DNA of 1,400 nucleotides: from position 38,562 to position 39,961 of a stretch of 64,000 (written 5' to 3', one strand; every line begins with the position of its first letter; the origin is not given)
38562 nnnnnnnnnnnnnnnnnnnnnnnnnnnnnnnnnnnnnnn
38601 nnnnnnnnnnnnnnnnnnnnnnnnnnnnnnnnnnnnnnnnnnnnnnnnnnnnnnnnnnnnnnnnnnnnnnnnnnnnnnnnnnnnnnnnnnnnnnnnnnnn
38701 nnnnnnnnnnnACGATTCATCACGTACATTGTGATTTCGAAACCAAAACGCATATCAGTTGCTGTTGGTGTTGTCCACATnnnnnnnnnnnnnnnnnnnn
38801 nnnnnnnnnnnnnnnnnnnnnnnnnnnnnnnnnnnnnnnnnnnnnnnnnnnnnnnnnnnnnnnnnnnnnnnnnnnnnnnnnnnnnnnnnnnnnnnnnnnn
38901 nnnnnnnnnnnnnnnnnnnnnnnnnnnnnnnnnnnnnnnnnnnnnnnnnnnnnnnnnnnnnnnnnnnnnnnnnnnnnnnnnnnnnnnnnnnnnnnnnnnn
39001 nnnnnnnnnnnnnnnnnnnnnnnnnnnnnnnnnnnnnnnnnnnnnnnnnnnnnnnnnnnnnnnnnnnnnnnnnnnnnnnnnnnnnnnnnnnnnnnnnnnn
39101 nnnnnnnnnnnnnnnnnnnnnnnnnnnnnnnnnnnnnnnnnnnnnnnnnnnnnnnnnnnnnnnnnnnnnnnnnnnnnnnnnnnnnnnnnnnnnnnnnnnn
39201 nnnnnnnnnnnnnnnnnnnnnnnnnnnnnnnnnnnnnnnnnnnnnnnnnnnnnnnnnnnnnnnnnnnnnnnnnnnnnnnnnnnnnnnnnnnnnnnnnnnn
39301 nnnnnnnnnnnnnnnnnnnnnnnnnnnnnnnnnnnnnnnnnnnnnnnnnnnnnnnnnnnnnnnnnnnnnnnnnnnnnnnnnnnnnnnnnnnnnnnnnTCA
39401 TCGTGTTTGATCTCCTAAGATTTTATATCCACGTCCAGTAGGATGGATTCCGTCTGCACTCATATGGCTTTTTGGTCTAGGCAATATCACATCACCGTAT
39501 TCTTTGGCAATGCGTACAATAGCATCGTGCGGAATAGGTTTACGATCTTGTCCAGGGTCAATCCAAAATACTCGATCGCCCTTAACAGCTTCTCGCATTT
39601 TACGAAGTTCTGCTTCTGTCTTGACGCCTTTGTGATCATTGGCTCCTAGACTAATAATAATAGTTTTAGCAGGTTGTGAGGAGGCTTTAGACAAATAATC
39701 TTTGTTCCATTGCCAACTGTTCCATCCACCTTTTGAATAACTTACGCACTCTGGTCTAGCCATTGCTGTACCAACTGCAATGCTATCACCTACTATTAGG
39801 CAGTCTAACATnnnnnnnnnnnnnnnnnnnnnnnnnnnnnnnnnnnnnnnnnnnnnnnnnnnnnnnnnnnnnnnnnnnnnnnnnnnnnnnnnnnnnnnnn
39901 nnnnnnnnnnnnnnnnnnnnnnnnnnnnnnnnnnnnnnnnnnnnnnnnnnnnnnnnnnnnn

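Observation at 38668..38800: Stand-alone pqqA-like precursor peptide gene with its own RBS and terminator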

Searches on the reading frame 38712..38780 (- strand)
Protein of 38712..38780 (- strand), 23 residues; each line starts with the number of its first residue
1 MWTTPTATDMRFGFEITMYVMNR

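Call 3: search_protein_families(library=pfam, proteins=[window:38712-38780:-], max_evalue=10)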
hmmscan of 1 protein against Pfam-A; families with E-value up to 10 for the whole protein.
seq(23 aa): 1 family
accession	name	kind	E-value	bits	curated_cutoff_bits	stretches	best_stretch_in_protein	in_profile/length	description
PF08042.16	PqqA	-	9.3e-10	38.7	21.1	1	1-19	1-19/19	PqqA family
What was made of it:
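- On PqqA precursor peptide (Pfam PF08042 / NCBIfam TIGR02107): PF08042 gives 38.7 bits against 21.1, covering the whole 19-position model (call 3).
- Checked: The peptide scores 38.7 bits (E 9e-10) against Pfam PqqA PF08042, gathering cutoff 21.1 (call 3).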

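Call 4: search_protein_families(library=ncbifam, proteins=[window:38712-38780:-], max_evalue=10)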
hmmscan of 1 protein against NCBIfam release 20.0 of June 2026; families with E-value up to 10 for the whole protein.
seq(23 aa): 1 family
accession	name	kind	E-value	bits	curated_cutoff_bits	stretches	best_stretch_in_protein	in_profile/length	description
TIGR02107.1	PQQ_syn_pqqA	equivalog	1.3e-09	37.7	20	1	2-22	1-21/21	pyrroloquinoline quinone precursor peptide PqqA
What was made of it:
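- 38709..38780 (-): pqqA ORF: 23 codons plus TAA, followed in frame by TAG and TAA. Encodes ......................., with Glu15 and Tyr19 in the cross-link motif E-x-x-x-Y. Calls 3, 4 (PF08042 38.7 bits against 21.1; TIGR02107 37.7 against 20).
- On PqqA precursor peptide (Pfam PF08042 / NCBIfam TIGR02107): TIGR02107 (equivalog) gives 37.7 bits against 20, covering model positions 1-21 of 21 (call 4).
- Checked: It scores 37.7 bits (E 1.3e-9) against the NCBIfam equivalog TIGR02107, cutoff 20 (call 4).
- The sequence is canonical PqqA (calls 3, 4).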

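Call 10: search_dna_similar(query=window:38712-38780:-, collection=phages, mode=protein, max_evalue=10, max_rows=40)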
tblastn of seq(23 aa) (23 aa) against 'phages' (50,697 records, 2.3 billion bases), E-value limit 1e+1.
Records with a match: 12; places in all: 12; records where one place covers at least 80% of the query: 12.
Best place of each record, by identity: 80-90% 1; 60-80% 9; <60% 2.
By first word of the organism name: Methylophilales 8; Acinetobacter 2; Methylophilaceae 1; Caudoviricetes 1.
By host as written in the record: Methylophilales_sp._H5P1 4; - 3; Methylophilales bacterium FZCC0133 2; Methylophilaceae bacterium IMCC19250 1; Methylophilales bacterium H5P1 1; Methylophilales bacterium FZCC2181 1.
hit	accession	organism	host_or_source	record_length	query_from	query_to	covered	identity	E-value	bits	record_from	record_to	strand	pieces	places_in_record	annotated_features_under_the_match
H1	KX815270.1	Methylophilaceae phage P19250A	Methylophilaceae bacterium IMCC19250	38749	1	23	100%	82.6%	1e-6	46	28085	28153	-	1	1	none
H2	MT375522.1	Methylophilales phage Venkman EXVC282S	Methylophilales bacterium H5P1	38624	1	23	100%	78.3%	3e-6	45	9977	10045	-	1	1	none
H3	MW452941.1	Methylophilales phage MEP301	Methylophilales bacterium FZCC2181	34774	1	23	100%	78.3%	3e-6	45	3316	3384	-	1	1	none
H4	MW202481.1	Caudoviricetes sp.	Manatee Spring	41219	1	23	100%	78.3%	4e-6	45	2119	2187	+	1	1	hypothetical protein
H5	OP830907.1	Methylophilales phage MEP402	Methylophilales bacterium FZCC0133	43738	1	23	100%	69.6%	3e-5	42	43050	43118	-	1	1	none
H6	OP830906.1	Methylophilales phage MEP401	Methylophilales bacterium FZCC0133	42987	1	23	100%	69.6%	3e-5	42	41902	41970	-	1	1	none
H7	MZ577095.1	Methylophilales phage Melnitz-1 EXVC043M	Methylophilales_sp._H5P1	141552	2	23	96%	68.2%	3e-4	39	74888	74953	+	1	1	hypothetical protein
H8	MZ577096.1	Methylophilales phage Melnitz-2 EXVC040M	Methylophilales_sp._H5P1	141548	2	23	96%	68.2%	3e-4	39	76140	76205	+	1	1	hypothetical protein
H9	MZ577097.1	Methylophilales phage Melnitz EXVC044M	Methylophilales_sp._H5P1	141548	2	23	96%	68.2%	3e-4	39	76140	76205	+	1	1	hypothetical protein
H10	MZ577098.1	Methylophilales phage Melnitz-3 EXVC039M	Methylophilales_sp._H5P1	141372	2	23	96%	68.2%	3e-4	39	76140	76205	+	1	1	hypothetical protein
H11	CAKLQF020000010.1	Acinetobacter phage MD-2021a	not known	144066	2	23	96%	59.1%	9e-2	32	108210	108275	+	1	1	none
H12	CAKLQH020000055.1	Acinetobacter phage MD-2021a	not known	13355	2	23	96%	59.1%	9e-2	32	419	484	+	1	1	none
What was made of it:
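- On Phage auxiliary metabolic gene / moron: Cultured phages: call 10.
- The cassette is present in several unrelated cultured phage lineages (call 10).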

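Call 18: get_annotated_region(hit=H9, flank=6000)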
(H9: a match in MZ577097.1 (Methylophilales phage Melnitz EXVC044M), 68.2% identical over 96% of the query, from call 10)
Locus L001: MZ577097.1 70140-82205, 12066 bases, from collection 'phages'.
description: Methylophilales phage Melnitz EXVC044M, complete genome.
organism: Methylophilales phage Melnitz EXVC044M (NCBI taxid 2832338)
taxonomy: Viruses; Duplodnaviria; Heunggongvirae; Uroviricota; Caudoviricetes; Kyanoviridae
host: Methylophilales_sp._H5P1; source: -; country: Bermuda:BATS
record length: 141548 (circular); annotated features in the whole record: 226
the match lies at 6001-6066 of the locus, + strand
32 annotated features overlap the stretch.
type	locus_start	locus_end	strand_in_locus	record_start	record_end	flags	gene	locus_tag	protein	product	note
CDS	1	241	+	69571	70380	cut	-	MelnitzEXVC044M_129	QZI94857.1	protein of unknown function DUF465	-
CDS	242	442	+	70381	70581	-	-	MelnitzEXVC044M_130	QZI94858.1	hypothetical protein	-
CDS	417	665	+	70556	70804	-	-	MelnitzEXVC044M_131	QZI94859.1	hypothetical protein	-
CDS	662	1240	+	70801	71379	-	-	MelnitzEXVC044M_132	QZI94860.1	PKHD-type hydroxylase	PKHD-type hydroxylase YbiX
CDS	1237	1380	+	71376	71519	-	-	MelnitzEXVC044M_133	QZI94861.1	hypothetical protein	-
CDS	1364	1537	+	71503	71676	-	-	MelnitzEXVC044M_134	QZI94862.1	hypothetical protein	-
CDS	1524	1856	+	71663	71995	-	-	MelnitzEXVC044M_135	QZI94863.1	hypothetical protein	-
CDS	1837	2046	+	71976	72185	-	-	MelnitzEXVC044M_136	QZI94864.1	hypothetical protein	-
CDS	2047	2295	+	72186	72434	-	-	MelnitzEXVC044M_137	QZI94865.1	hypothetical protein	-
CDS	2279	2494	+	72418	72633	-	-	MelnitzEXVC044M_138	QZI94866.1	hypothetical protein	-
CDS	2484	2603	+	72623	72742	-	-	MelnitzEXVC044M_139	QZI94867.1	hypothetical protein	-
CDS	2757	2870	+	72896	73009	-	-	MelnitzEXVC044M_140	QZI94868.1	hypothetical protein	-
CDS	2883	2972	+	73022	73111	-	-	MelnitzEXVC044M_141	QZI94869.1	hypothetical protein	-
CDS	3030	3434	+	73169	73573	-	-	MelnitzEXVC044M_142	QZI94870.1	hypothetical protein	-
CDS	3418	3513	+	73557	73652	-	-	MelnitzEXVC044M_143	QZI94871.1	hypothetical protein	-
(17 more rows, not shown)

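Call 22: get_annotated_region(hit=H1, flank=4000)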
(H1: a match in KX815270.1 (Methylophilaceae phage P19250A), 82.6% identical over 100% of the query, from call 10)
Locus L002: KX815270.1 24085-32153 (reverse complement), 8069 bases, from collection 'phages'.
description: Methylophilaceae phage P19250A, complete genome.
organism: Methylophilaceae phage P19250A (NCBI taxid 1913040)
taxonomy: Viruses; Duplodnaviria; Heunggongvirae; Uroviricota; Caudoviricetes
host: Methylophilaceae bacterium IMCC19250; source: -; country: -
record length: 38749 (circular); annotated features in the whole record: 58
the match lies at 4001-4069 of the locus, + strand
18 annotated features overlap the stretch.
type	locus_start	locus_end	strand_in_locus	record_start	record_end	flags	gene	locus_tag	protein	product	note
CDS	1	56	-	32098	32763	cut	-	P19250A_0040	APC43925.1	hypothetical protein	-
CDS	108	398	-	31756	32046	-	-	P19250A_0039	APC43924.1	hypothetical protein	-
CDS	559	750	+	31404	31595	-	-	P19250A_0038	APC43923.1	hypothetical protein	-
CDS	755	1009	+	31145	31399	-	-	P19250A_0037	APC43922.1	hypothetical protein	-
CDS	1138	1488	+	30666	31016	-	-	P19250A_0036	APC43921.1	hypothetical protein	-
CDS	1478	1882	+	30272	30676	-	-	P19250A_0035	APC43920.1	hypothetical protein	-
CDS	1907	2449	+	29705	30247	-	-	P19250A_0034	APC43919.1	recombinase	-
CDS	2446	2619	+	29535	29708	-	-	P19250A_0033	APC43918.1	hypothetical protein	-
CDS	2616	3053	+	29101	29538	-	-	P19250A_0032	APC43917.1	hypothetical protein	-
CDS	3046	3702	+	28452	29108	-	-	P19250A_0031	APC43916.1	diguanylate cyclase/phosphodiesterase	diguanylate cyclase/phosphodiesterase (GGDEF & EAL domains) with PAS/PAC sensor(s)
CDS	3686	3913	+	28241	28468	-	-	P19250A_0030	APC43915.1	hypothetical protein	-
CDS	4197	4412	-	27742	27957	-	-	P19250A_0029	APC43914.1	hypothetical protein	-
CDS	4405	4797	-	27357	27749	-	-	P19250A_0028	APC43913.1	hypothetical protein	-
CDS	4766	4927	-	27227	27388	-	-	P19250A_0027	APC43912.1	hypothetical protein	-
CDS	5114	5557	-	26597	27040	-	-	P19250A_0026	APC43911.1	hypothetical protein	-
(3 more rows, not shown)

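Call 23: get_annotated_region(hit=H2, flank=4000)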
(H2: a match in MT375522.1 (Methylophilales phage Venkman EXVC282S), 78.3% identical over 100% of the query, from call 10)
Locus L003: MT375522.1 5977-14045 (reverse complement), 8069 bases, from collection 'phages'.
description: Methylophilales phage Venkman EXVC282S, complete genome.
organism: Methylophilales phage Venkman EXVC282S (NCBI taxid 2727865)
taxonomy: Viruses; Duplodnaviria; Heunggongvirae; Uroviricota; Caudoviricetes
host: Methylophilales bacterium H5P1; source: -; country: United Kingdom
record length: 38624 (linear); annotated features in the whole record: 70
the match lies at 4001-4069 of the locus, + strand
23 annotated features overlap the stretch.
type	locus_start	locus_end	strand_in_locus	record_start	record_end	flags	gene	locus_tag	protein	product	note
CDS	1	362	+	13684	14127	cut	-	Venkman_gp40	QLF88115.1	peptidase M15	-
CDS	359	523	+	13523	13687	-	-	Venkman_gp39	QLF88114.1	hypothetical protein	-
CDS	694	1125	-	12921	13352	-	-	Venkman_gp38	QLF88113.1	hypothetical protein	-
CDS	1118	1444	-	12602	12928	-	-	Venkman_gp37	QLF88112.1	antitermination-like protein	-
CDS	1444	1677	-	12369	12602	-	-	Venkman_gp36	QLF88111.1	hypothetical protein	-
CDS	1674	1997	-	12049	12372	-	-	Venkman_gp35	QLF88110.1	hypothetical protein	-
CDS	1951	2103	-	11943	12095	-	-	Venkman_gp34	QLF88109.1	hypothetical protein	-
CDS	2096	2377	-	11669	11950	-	-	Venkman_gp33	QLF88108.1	hypothetical protein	-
CDS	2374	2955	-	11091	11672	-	-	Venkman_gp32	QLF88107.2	DNA methyltransferase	-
CDS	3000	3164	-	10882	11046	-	-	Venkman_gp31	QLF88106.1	hypothetical protein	-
CDS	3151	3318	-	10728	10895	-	-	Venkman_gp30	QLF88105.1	hypothetical protein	-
CDS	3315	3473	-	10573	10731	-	-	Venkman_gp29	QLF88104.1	hypothetical protein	-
CDS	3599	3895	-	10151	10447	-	-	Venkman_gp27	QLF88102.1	hypothetical protein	-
CDS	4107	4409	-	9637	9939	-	-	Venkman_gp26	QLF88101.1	hypothetical protein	-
CDS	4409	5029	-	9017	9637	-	-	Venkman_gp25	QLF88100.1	viral recombinase family protein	YqaJ viral recombinase family protein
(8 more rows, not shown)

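Call 24: get_annotated_region(hit=H3, flank=4000)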
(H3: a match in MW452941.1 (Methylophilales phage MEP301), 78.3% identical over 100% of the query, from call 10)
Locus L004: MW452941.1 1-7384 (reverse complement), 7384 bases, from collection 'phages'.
description: Methylophilales phage MEP301, complete genome.
organism: Methylophilales phage MEP301 (NCBI taxid 2806696)
taxonomy: Viruses; Duplodnaviria; Heunggongvirae; Uroviricota; Caudoviricetes
host: Methylophilales bacterium FZCC2181; source: seawater; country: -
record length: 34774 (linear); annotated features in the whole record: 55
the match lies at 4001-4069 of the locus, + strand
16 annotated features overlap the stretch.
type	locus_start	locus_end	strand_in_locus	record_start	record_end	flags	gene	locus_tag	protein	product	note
CDS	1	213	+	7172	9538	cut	-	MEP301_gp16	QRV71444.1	SPRY domain containing protein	-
CDS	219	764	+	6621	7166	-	-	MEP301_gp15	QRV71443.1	hypothetical protein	-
CDS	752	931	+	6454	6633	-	-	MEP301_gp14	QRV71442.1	hypothetical protein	-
CDS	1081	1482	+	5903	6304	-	-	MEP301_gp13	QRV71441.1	putative holin family protein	-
CDS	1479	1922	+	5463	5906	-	-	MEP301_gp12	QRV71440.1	peptidase M15A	-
CDS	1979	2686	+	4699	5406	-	-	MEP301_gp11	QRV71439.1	putative phosphodiesterase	-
CDS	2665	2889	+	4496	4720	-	-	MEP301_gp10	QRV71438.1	hypothetical protein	-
CDS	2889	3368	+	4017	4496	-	-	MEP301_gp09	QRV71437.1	hypothetical protein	-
CDS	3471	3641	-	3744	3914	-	-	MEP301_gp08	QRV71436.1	hypothetical protein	-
CDS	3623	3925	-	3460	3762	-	-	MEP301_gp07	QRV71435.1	hypothetical protein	-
CDS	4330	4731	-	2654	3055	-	-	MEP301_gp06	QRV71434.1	ERF family protein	-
CDS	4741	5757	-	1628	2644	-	-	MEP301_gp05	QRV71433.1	YqaJ viral recombinase family protein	-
CDS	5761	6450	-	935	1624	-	-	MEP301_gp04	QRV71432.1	recombinase family protein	-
CDS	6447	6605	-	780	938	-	-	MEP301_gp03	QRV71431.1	hypothetical protein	-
CDS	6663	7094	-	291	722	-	-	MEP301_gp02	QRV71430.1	hypothetical protein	-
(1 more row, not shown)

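Call 25: get_annotated_region(hit=H4, flank=4000)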
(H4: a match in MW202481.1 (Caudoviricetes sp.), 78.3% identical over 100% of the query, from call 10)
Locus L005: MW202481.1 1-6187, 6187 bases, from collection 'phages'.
description: Podoviridae sp. isolate ctXG6705, complete genome.
organism: Caudoviricetes sp. (NCBI taxid 2832643)
taxonomy: Viruses; Duplodnaviria; Heunggongvirae; Uroviricota; Caudoviricetes
host: -; source: Manatee Spring; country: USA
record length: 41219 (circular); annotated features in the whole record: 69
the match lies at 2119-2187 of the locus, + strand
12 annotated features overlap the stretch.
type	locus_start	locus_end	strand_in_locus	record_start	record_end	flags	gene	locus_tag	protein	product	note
CDS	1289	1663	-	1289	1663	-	-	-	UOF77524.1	lytic transglycosylase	-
CDS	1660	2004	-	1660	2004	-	-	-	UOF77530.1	hypothetical protein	-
CDS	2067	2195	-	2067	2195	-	-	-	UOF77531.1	hypothetical protein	-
CDS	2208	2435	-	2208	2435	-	-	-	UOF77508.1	putative single-stranded DNA-binding protein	-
CDS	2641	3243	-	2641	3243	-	-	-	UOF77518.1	exonuclease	-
CDS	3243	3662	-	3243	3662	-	-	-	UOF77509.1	erf superfamily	-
CDS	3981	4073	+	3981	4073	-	-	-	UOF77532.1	hypothetical protein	-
CDS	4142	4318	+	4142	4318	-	-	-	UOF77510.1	DNA-binding transcriptional regulator cro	-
CDS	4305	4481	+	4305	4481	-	-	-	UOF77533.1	hypothetical protein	-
CDS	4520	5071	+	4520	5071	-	-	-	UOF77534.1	putative replisome organizer protein C-terminus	-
CDS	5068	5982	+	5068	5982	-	-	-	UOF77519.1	DNA directed DNA polymerase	-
CDS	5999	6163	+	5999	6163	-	-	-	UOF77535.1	hypothetical protein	-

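Call 26: get_annotated_region(hit=H5, flank=4000)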
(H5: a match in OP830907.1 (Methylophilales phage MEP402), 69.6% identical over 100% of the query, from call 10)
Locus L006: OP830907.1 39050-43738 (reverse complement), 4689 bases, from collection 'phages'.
description: Methylophilales phage MEP402, complete genome.
organism: Methylophilales phage MEP402 (NCBI taxid 3003801)
taxonomy: Viruses; Duplodnaviria; Heunggongvirae; Uroviricota; Caudoviricetes; Zobellviridae
host: Methylophilales bacterium FZCC0133; source: seawater; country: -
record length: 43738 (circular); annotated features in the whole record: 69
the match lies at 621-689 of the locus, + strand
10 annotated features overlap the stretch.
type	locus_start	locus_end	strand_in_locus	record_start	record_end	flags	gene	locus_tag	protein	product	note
CDS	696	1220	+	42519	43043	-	-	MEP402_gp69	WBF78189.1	hypothetical protein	-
CDS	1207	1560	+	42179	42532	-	-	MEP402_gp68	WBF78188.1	hypothetical protein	-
CDS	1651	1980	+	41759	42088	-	-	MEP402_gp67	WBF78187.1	hypothetical protein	-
CDS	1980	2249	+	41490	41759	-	-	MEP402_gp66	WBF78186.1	hypothetical protein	-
CDS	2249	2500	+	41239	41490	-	-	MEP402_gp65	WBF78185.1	hypothetical protein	-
CDS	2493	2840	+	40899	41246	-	-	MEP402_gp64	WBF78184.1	putative structural protein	-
CDS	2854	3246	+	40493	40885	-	-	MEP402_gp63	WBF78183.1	hypothetical protein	-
CDS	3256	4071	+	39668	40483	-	-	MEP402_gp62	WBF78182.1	hypothetical protein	-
CDS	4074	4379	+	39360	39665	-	-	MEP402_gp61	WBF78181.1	hypothetical protein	-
CDS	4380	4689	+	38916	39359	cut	-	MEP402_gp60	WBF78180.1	tail fiber protein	-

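Call 27: get_annotated_region(hit=H11, flank=6000)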
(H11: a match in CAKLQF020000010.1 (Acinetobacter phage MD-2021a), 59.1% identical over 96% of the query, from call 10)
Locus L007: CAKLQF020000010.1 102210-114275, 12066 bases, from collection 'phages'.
description: Acinetobacter phage MD-2021a strain 5899STDY8049186 genome assembly, contig: ERS3583562SCcontig000010, whole genome shotgun sequence.
organism: Acinetobacter phage MD-2021a (NCBI taxid 2899278)
taxonomy: Viruses; Duplodnaviria; Heunggongvirae; Uroviricota; Caudoviricetes
host: -; source: not known; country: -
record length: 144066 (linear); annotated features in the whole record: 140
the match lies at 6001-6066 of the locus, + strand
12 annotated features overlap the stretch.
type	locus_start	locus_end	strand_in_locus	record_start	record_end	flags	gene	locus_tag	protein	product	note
CDS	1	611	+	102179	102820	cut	entB_1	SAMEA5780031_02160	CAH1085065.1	isochorismatase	-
CDS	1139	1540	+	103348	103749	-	fur_1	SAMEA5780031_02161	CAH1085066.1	ferric uptake regulation protein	-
CDS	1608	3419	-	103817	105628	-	yhcR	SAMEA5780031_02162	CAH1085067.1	putative 5'-nucleotidase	-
CDS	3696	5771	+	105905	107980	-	ppk_1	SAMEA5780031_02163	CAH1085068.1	polyphosphate kinase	-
CDS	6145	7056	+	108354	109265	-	pqqB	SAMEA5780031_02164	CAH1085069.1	Pyrroloquinoline quinone biosynthesis protein B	-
CDS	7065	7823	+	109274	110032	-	pqqC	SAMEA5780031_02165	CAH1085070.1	Pyrroloquinoline-quinone synthase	-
CDS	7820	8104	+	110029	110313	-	-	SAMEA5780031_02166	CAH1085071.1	pyrroloquinoline quinone biosynthesis protein PqqD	-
CDS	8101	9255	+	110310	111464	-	moaA_2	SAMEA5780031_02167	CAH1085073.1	putative Radical SAM superfamily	-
CDS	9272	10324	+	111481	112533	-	-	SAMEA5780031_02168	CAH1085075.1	Membrane dipeptidase (Peptidase family M19)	-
CDS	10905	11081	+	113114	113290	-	-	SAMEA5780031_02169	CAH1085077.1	Uncharacterised protein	-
CDS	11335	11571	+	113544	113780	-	-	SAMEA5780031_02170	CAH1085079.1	Uncharacterised protein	-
CDS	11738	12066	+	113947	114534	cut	-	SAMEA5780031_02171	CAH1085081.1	G:T/U mismatch-specific DNA glycosylase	-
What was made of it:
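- Tried and rejected: The 'Acinetobacter phage MD-2021a' hits are a bacterial pqqABCDE operon in a record labelled as phage, not a phage pqqA (call 27).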

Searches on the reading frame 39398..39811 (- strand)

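Call 8: search_protein_families(library=pfam, proteins=[window:39398-39811:-], max_evalue=0.01)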
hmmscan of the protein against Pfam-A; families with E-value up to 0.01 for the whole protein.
window:39398-39811:- (137 aa): 3 families
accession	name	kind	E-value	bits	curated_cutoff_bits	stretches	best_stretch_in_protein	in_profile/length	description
PF13472.12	Lipase_GDSL_2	-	4.5e-07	31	32.9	1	24-131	38-178/178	GDSL-like Lipase/Acylhydrolase family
PF04311.20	DUF459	-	8.5e-05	22.4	27.2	0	34-69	46-81/197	Protein of unknown function (DUF459)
PF00657.28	Lipase_GDSL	-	0.00059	20.5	23.6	0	108-134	189-206/208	GDSL-like Lipase/Acylhydrolase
